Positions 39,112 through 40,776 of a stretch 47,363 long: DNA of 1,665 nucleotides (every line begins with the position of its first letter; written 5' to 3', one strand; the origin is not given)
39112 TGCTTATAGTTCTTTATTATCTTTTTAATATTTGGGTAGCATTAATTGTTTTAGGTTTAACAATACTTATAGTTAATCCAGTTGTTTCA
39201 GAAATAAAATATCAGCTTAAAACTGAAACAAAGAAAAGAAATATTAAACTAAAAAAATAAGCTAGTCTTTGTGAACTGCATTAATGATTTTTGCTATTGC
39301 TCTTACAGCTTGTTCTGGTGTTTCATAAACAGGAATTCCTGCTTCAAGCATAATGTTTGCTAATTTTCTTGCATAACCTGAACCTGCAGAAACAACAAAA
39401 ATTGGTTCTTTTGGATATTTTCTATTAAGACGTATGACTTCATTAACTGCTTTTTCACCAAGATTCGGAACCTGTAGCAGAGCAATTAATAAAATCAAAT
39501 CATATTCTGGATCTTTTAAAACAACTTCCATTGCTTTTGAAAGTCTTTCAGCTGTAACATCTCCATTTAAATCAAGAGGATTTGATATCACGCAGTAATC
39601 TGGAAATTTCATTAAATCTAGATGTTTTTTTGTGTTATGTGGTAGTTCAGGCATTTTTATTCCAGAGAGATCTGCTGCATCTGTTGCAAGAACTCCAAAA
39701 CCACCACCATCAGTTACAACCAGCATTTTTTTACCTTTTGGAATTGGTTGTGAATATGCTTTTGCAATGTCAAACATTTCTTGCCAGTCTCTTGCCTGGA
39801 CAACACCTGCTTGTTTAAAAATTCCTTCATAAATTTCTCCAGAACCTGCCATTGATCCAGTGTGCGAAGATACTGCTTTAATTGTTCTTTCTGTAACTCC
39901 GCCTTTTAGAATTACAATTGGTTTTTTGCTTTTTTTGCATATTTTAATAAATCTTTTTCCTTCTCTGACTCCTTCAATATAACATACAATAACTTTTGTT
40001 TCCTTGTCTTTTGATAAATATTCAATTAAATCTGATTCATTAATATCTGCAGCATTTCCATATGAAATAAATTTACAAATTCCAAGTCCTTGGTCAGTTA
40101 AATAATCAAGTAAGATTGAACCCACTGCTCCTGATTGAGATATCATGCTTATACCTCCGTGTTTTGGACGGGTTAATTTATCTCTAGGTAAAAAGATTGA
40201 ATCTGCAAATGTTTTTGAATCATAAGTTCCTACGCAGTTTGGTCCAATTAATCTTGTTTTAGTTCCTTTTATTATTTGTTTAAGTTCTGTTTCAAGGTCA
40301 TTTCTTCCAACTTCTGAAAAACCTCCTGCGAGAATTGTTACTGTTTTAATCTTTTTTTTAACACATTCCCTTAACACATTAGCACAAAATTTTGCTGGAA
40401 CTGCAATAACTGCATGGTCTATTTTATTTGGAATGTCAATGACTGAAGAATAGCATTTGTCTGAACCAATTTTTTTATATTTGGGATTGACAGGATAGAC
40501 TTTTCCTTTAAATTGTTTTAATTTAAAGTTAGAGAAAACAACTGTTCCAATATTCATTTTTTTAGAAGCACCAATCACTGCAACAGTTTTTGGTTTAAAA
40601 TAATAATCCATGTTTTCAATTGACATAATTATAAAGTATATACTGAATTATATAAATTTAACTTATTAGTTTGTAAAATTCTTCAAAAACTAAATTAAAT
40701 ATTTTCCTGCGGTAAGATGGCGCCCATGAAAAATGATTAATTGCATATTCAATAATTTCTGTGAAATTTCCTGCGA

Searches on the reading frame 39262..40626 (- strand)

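Call 13: search_protein_families(library=ncbifam, proteins=[window:39262-40626:-], max_evalue=1e-10)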
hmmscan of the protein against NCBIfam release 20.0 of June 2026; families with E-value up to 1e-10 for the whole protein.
window:39262-40626:- (454 aa): 6 families
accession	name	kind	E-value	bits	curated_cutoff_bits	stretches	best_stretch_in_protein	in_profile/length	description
TIGR02717.1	AcCoA-syn-alpha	equivalog_domain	5.2e-133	444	567.15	1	7-449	2-445/447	acetate--CoA ligase alpha subunit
NF045492.1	HydPropCoALig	equivalog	1.1e-101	341.3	1300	1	3-446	245-692/700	3-hydroxypropionate--CoA ligase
NF045494.1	AcCoALig_Archglob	equivalog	2.7e-101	340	1200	1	1-450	213-662/665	acetate--CoA ligase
NF045493.1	HydDutCoALig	equivalog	1.9e-96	324.2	1300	1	8-449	5-448/698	4-hydroxybutyrate--CoA ligase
NF004230.0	PRK05678.1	equivalog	3.7e-19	69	336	1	67-285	62-281/291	succinate--CoA ligase subunit alpha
TIGR01019.1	sucCoAalpha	subfamily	1.6e-16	60.5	353.2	1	59-278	52-272/286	succinate--CoA ligase subunit alpha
